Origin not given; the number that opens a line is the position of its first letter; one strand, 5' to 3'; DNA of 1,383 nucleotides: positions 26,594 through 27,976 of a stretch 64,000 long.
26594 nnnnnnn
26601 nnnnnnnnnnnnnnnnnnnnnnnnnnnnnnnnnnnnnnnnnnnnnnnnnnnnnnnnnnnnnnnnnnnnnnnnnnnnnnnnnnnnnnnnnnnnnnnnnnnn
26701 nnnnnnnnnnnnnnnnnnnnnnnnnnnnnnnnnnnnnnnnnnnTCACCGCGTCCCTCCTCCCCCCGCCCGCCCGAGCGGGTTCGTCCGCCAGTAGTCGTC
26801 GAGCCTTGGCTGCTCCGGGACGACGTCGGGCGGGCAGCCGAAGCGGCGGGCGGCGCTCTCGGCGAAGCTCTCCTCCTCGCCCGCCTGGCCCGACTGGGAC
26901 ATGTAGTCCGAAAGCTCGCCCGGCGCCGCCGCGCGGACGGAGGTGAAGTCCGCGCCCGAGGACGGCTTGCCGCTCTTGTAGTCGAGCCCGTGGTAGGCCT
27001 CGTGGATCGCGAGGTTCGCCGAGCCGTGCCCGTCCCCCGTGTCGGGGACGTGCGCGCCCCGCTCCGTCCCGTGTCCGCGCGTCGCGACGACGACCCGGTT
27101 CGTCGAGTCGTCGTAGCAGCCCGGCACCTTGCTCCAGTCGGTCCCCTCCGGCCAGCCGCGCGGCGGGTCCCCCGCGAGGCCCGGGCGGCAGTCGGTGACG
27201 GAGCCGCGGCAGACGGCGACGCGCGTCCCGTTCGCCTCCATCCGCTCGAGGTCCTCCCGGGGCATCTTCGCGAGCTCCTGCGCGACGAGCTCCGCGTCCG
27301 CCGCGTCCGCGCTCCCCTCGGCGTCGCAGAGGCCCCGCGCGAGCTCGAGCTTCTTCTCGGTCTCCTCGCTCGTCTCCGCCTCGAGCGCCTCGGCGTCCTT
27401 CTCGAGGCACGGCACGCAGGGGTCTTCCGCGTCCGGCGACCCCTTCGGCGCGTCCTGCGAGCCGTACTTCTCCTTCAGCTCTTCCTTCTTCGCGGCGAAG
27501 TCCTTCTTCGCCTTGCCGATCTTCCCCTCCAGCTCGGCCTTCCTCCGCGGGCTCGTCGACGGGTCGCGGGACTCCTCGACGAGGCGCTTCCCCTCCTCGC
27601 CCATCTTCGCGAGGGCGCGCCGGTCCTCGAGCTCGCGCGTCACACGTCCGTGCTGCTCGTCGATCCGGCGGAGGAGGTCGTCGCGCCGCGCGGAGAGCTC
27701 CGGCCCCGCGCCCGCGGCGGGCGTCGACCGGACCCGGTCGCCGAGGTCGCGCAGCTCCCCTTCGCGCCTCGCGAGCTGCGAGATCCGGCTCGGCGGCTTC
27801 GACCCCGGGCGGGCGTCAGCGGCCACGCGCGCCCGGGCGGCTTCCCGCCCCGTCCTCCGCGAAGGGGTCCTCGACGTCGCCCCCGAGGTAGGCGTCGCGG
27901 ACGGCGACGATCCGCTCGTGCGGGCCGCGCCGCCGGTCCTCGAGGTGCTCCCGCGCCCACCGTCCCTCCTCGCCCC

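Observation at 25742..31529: vgrG-PAAR-DUF4123-small ORF-HExxH protein-Trp-rich ORF: a cargo island with an unclassified toxin candidate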

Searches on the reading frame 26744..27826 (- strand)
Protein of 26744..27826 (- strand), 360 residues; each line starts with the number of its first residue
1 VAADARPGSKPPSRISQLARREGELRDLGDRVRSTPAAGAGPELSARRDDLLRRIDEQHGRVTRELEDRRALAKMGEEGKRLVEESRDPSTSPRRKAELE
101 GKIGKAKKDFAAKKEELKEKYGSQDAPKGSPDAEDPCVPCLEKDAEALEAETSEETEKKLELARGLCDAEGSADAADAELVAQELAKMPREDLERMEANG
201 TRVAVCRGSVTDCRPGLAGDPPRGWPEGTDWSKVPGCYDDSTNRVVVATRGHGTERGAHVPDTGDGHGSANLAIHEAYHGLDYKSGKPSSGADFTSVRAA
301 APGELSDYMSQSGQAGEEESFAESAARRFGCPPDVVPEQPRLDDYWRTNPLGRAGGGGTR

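Call 5: search_protein_families(library=pfam, proteins=[window:26744-27826:-], max_evalue=0.1)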
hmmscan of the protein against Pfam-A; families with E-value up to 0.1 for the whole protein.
window:26744-27826:- (360 aa): 1 family
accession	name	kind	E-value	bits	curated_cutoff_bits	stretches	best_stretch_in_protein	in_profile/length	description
PF07737.17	ATLF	-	5.7e-07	29.9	27.4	1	171-297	20-139/193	Anthrax toxin lethal factor, N- and C-terminal domain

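Call 6: search_protein_families(library=ncbifam, proteins=[window:26744-27826:-], max_evalue=0.1)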
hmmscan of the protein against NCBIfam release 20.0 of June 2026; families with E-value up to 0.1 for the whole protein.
window:26744-27826:- (360 aa): 0 families

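Call 7: search_solved_structures(query=window:26744-27826:-, max_evalue=10, show_alignments=3)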
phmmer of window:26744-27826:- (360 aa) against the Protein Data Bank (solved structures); distinct sequences matched with E-value up to 10: 25.
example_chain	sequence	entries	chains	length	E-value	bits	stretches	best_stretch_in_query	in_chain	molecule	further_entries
6fpc_A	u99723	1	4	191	1.1e-08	38.2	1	171-293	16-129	PRO-PRO endopeptidase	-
6r53_A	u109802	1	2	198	2.3e-06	30.6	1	164-326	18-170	Pro-Pro endopeptidase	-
5a0p_A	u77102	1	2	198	6e-06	29.2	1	164-326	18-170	ZINC METALLOPROTEASE ZMP1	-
5n12_A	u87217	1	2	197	6.1e-06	29.2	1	164-326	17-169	Pro-Pro endopeptidase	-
2n6j_A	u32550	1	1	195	6.4e-06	29.1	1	166-326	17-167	Zinc metalloprotease Zmp1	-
6r55_A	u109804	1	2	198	1.5e-05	27.9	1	164-324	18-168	Pro-Pro endopeptidase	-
6r52_A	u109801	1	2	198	1.6e-05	27.8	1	164-326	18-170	Pro-Pro endopeptidase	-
6r54_A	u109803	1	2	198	2.1e-05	27.4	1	164-303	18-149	Pro-Pro endopeptidase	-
6r56_A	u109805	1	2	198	2.9e-05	27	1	164-324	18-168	Pro-Pro endopeptidase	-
5a0r_A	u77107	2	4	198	4.1e-05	26.5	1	164-326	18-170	ZINC METALLOPROTEASE ZMP1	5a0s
9g0j_A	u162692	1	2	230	4.5e-05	26.4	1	178-283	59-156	ATLF-like domain-containing protein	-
5a0x_A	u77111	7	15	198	6.4e-05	25.8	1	164-326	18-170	ZINC METALLOPROTEASE ZMP1 | Pro-Pro endopeptidase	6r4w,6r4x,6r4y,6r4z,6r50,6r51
6r59_A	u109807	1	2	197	6.5e-05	25.8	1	164-326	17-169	Pro-Pro endopeptidase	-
6r5a_A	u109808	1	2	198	0.00013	24.8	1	164-326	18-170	Pro-Pro endopeptidase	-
6r57_A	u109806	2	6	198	0.00019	24.3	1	164-300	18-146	Pro-Pro endopeptidase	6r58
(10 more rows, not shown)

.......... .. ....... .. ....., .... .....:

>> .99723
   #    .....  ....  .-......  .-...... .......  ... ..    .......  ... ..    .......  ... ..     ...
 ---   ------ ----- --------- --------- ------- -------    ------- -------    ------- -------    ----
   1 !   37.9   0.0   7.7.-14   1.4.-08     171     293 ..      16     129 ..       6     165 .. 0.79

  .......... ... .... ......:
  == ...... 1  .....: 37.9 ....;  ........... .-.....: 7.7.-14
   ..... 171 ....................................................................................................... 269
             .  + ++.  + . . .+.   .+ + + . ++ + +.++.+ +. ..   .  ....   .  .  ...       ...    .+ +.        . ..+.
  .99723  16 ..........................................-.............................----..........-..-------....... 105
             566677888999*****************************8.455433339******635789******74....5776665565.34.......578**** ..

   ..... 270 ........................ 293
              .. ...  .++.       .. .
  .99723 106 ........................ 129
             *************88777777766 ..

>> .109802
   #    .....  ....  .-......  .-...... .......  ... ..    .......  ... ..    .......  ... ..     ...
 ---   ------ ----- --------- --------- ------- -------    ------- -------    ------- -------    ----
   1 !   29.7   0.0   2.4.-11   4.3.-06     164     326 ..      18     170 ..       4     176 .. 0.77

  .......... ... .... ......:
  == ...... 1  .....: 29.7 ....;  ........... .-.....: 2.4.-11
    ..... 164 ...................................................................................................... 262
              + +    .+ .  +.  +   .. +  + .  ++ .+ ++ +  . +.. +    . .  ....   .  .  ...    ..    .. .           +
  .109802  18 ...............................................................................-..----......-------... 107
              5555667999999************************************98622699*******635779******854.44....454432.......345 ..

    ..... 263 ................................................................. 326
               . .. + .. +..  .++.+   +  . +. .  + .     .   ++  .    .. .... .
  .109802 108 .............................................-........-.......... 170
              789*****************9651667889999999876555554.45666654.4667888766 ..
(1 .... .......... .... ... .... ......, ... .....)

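Call 8: find_homologous_proteins(query=window:26744-27826:-, max_evalue=0.001)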
Query window:26744-27826:- (360 aa): 31 proteins with E <= 0.001 among 8000 candidates.
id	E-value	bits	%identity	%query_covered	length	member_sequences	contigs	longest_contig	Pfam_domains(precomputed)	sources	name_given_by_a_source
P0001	4.5e-233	791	100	100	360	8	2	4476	PF07737.18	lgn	-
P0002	5.5e-195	666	84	100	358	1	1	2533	PF07737.18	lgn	-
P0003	1.8e-158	546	72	99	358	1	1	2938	PF07737.18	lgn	-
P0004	2.0e-157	542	71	99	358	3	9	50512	PF07737.18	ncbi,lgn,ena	-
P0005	1.5e-156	540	70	99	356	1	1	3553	PF07737.18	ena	-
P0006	2.1e-156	539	70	99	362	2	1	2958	PF07737.18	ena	-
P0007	3.4e-156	538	72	99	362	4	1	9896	PF07737.18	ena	-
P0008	8.7e-156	537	72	96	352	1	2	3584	PF07737.18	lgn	-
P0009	8.4e-128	445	61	97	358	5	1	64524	PF07737.18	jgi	-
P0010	1.2e-75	273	44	96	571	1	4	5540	-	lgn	-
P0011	5.1e-70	255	43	95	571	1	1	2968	-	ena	-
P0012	2.2e-67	246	52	61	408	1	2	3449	PF07737.18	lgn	-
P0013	1.4e-64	237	41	94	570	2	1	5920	-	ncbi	-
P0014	3.9e-63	232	41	98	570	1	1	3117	-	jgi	jgi:hypothetical protein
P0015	1.3e-58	217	46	71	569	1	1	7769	-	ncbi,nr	ncbi:MAG TPA: hypothetical protein VE129_00745 [Thermoanaerobaculia bacterium]|nr:hypothetical prote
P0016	2.5e-58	216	37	93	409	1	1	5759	PF07737.18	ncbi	-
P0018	2.8e-55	206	57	50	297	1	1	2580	PF05488.19,PF07737.18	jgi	jgi:uncharacterized Zn-binding protein involved in type VI secretion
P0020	7.0e-54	202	52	55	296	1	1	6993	PF05488.19,PF07737.18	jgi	jgi:uncharacterized Zn-binding protein involved in type VI secretion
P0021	3.6e-51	193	51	53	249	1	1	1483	PF07737.18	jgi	jgi:hypothetical protein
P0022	3.3e-49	186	50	57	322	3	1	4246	PF05488.19,PF07737.18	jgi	jgi:uncharacterized Zn-binding protein involved in type VI secretion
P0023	3.6e-49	186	51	52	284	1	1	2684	PF07737.18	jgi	jgi:hypothetical protein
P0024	1.0e-44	172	47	54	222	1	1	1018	PF07737.18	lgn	-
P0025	3.7e-44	170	48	53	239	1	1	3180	PF07737.18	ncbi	ncbi:MAG TPA: hypothetical protein VF310_09160 [Vicinamibacteria bacterium]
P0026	4.0e-44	170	45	59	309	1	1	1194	PF07737.18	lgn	-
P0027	6.4e-44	169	43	58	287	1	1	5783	PF07737.18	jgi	jgi:hypothetical protein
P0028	5.8e-42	163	47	49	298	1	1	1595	PF05488.19,PF07737.18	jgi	jgi:uncharacterized Zn-binding protein involved in type VI secretion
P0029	2.7e-37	147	44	53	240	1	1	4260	PF07737.18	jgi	jgi:hypothetical protein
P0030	4.0e-35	140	45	51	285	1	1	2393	PF07737.18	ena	-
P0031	3.5e-33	134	45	49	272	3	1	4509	PF07737.18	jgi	jgi:hypothetical protein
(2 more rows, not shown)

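Call 9: find_encoding_contigs(protein=P0004, flank=8000, max_places=4)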
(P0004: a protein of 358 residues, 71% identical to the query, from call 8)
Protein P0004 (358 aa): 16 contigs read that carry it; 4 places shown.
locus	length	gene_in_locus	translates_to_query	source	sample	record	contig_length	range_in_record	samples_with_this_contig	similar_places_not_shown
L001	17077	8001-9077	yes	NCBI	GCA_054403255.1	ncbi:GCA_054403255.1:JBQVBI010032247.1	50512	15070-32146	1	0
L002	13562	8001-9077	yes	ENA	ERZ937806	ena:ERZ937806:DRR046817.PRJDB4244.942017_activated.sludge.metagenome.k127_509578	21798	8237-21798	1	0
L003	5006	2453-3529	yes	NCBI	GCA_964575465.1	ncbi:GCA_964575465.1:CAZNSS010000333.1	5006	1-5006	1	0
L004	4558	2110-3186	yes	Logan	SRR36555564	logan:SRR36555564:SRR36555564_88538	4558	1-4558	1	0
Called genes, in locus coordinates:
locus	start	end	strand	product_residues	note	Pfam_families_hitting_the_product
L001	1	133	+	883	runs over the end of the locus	PF02861:Clp_N, PF13191:AAA_16 (weak), PF23569:NBD_SMAX1 (weak), PF00004:AAA, PF17871:AAA_lid_9, PF07724:AAA_2, PF07728:AAA_5, PF10431:ClpB_D2-small, +5 more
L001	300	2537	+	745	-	PF05954:Phage_GPD, PF04717:Phage_base_V, PF20093:DUF6484 (weak), PF22178:Gp5_trimer_C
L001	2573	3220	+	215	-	PF05488:PAAR_motif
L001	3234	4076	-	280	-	-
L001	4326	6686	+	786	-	PF05954:Phage_GPD, PF04717:Phage_base_V, PF22178:Gp5_trimer_C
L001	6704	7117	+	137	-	PF05488:PAAR_motif (faint)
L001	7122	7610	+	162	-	PF13503:DUF4123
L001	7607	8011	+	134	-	-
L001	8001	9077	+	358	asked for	PF07737:ATLF (weak)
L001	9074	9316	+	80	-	-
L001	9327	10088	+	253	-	-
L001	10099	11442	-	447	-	PF05943:VipB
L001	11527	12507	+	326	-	-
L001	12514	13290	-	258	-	-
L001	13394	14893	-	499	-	PF00069:Pkinase, PF07714:PK_Tyr_Ser-Thr, PF26309:DUF8082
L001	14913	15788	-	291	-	PF11845:Tll0287-like, PF00672:HAMP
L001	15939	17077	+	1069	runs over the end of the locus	PF00135:COesterase, PF20434:BD-FAE, PF07859:Abhydrolase_3 (weak)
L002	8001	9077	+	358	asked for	PF07737:ATLF (weak)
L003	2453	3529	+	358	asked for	PF07737:ATLF (weak)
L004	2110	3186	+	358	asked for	PF07737:ATLF (weak)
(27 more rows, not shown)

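Call 10: find_encoding_contigs(protein=P0009, flank=8000, max_places=3)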
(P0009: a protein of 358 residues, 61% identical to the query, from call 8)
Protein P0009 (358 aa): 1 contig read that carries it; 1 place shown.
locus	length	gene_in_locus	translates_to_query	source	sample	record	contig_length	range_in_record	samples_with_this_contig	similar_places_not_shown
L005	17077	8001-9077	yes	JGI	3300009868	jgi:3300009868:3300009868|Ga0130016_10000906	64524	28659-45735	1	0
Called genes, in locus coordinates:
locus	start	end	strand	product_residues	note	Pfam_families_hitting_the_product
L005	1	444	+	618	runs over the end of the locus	PF05947:T6SS_TssF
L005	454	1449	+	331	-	PF06996:T6SS_TssG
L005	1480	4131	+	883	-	PF02861:Clp_N, PF13191:AAA_16 (weak), PF23569:NBD_SMAX1 (weak), PF00004:AAA, PF17871:AAA_lid_9, PF07724:AAA_2, PF07728:AAA_5, PF10431:ClpB_D2-small, +4 more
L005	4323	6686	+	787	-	PF05954:Phage_GPD, PF04717:Phage_base_V, PF22178:Gp5_trimer_C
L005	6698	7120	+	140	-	PF05488:PAAR_motif (faint)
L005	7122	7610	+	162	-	PF13503:DUF4123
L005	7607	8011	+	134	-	-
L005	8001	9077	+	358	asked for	PF07737:ATLF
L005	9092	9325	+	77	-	-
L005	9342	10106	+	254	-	-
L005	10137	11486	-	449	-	PF05591:T6SS_VipA (weak), PF05943:VipB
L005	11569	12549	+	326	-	-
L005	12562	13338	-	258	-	-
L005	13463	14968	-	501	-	PF00069:Pkinase, PF07714:PK_Tyr_Ser-Thr, PF26309:DUF8082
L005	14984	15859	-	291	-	PF11845:Tll0287-like, PF00672:HAMP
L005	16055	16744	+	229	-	PF13487:HD_5, PF01966:HD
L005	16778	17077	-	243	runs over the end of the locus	PF03767:Acid_phosphat_B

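Call 13: find_encoding_contigs(protein=P0020, flank=5000, max_places=2)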
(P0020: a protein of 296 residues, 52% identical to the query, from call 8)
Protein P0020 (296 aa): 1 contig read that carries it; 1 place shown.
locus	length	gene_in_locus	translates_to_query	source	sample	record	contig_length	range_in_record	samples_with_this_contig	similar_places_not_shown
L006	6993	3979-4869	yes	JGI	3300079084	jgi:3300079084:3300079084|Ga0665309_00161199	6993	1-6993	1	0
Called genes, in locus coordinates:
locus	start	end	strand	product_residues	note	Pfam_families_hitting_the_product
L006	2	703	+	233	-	?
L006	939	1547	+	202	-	PF00691:OmpA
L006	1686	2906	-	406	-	-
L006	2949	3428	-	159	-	-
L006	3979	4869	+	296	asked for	PF05488:PAAR_motif, PF07737:ATLF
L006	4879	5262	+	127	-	-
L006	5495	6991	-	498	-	?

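Call 14: find_encoding_contigs(protein=P0022, flank=5000, max_places=2)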
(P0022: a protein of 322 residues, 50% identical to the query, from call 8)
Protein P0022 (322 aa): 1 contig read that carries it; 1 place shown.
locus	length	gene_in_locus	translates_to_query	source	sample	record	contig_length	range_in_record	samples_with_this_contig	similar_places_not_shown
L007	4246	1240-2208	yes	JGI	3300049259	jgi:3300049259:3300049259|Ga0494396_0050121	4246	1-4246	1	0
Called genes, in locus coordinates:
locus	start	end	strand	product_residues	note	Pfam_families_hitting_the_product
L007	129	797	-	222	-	-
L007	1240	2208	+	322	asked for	PF05488:PAAR_motif, PF07737:ATLF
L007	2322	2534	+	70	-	-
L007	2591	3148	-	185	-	PF22011:DUF6931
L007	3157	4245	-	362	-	?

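Call 15: find_encoding_contigs(protein=P0016, flank=5000, max_places=2)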
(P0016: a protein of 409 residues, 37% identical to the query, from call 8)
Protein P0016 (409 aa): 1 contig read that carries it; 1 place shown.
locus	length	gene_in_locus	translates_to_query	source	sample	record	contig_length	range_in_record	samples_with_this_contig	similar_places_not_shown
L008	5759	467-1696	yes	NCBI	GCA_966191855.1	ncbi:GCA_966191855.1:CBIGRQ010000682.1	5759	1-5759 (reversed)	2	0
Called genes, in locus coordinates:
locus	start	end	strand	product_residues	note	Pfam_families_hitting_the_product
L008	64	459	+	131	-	-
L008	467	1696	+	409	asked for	PF07737:ATLF (weak)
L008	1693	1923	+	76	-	-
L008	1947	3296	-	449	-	PF05591:T6SS_VipA (weak), PF05943:VipB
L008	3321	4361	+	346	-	-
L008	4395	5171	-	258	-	-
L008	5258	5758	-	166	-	?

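Call 16: find_encoding_contigs(protein=P0013, flank=5000, max_places=2)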
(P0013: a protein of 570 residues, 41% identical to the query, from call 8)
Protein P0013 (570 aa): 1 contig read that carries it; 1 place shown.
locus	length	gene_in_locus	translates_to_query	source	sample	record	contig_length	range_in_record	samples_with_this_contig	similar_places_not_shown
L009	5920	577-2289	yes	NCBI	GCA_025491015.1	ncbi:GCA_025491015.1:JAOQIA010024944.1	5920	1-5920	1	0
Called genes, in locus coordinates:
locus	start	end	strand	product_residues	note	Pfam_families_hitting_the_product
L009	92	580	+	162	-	PF13503:DUF4123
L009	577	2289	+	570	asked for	-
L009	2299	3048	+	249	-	-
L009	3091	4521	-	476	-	PF00496:SBP_bac_5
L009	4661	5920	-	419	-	?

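Call 31: find_related_loci(query=A3, collection=genome_contigs, flank=6000)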
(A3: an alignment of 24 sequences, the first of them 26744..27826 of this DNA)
Query A3 (360 aa) in genome_contigs; peptide patterns used: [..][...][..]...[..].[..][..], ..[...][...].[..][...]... (x = any residue, [..] = any of these).
93 stretches matched a pattern; 42 encode a relative of the query (tblastn E <= 1e-3); 42 distinct loci.
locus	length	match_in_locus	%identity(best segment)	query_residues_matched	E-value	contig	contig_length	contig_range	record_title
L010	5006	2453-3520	70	1-358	5e-168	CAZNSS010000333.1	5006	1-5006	MAG TPA_asm: uncultured Holophagales bacterium isolate binchicken_co197_117 genome assembly, contig: NODE_35645_length_5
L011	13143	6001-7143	37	13-352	1e-62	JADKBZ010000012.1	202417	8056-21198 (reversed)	MAG: Holophagales bacterium isolate OdNE_18-Q3-R46-58_BATAC.193 tig00006483-10-2018100, whole genome shotgun sequence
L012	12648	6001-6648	51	132-349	9e-61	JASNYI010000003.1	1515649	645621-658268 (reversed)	MAG: Thermoanaerobaculia bacterium isolate ACID-3 HKU-EGSB-ACID-3_3, whole genome shotgun sequence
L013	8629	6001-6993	41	16-351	1e-57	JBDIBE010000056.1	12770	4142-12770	MAG: Thermoanaerobaculia bacterium isolate AS-MICRO-OLR.30 NODE_21124_length_12770_cov_6.131552, whole genome shotgun se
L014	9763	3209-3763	50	159-346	9e-53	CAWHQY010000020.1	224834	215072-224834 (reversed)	MAG: uncultured Alphaproteobacteria bacterium isolate MFD06526.bin.2.119 genome assembly, contig: contig_16519, whole ge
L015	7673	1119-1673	50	144-328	4e-51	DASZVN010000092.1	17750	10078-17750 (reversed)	MAG TPA_asm: Hyphomicrobiales bacterium isolate SMAG_U6132 k141_322604, whole genome shotgun sequence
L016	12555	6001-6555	51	159-346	3e-51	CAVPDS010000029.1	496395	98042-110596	MAG: uncultured Alphaproteobacteria bacterium isolate MFD00031.bin.1.1 genome assembly, contig: contig_9271, whole genom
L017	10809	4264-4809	49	171-350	2e-51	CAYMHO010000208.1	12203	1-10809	MAG TPA_asm: uncultured Fimbriiglobus sp. isolate SRP302895_co1_12 genome assembly, contig: NODE_10214_length_12203_cov_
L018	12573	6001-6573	49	161-352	8e-51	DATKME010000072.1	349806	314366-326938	MAG TPA_asm: Vicinamibacteria bacterium isolate SMAG_U14703 k141_4589237, whole genome shotgun sequence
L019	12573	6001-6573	49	159-352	1e-50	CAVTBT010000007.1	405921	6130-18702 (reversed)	MAG: uncultured Gaiellaceae bacterium isolate MFD02360.bin.2.295 genome assembly, contig: contig_4407, whole genome shot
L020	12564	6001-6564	52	159-346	3e-49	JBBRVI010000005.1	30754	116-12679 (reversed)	MAG: Acetobacterales bacterium isolate La3_metabat2.137 La3_metabat2.137_K_241344_L_30754_cov_28.9573, whole genome shot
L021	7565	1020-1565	47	171-350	3e-47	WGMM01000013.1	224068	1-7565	MAG: bacterium isolate RI_372 c_000000162168, whole genome shotgun sequence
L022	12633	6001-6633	45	131-346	3e-46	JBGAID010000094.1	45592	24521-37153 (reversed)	MAG: Polyangiaceae bacterium isolate MAG_MBR_H125.7 MBRH125-7_opera_contig_2406, whole genome shotgun sequence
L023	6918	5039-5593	47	159-346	2e-46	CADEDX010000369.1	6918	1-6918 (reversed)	MAG: uncultured Bradyrhizobium sp. isolate Bradyrhizobium sp. RBC079 genome assembly, contig: MAG079_369, whole genome s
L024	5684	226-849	44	159-360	4e-46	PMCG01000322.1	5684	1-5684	MAG: Acidobacteria bacterium isolate fen_336 73.20120700_E3M.204_contig_1962819, whole genome shotgun sequence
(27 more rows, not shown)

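Call 35: predict_structure(alignment_id=A2)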
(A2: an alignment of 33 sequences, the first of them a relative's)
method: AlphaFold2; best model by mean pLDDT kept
length: 570 residues; sequences in the alignment: 33
mean_pLDDT: 82.2   pTM: 0.47
mean pLDDT of the five models: 82.2, 81.3, 80.2, 79.3, 79.4
residues with pLDDT >= 90: 290; 70-90: 162; 50-70: 46; < 50: 72
segments of 3 or more residues with pLDDT < 50: 113-139, 256-272, 481-504
pLDDT, mean of each block of 10 residues (from residue 1): 81 92 93 92 92 85 85 83 72 69 67 47 41 43 84 88 71 77 87 93 90 93 94 92 88 51 45 61 89 97 96 93 95 97 94 89 96 96 88 94 97 93 98 95 96 96 97 83 43 39 65 94 67 87 92 90 70
secondary structure, 60 per line:
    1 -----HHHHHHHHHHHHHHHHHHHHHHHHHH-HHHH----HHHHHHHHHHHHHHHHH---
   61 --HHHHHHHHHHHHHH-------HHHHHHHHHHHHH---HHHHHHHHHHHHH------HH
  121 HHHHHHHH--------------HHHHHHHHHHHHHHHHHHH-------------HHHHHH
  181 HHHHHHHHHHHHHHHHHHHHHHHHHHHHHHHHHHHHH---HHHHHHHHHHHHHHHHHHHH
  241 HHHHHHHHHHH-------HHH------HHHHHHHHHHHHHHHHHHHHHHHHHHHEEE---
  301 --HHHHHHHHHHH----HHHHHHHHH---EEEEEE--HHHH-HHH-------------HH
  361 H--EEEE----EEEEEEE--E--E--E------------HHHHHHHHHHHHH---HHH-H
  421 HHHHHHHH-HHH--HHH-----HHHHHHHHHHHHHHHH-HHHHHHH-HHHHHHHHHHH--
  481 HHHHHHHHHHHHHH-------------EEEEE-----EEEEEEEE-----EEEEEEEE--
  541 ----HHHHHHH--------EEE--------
elements in order: H6-31 H33-36 H41-57 H63-76 H84-96 H100-112 H119-128 H143-161 H175-217 H221-251 H268-294 E295-297 H303-313 H318-326 E330-335 H338-341 E364-367 E372-378 H400-412 H420-428 H443-458 H460-466 H468-478 H481-494 E508-512 E518-525 E531-538 H545-551 E560-562
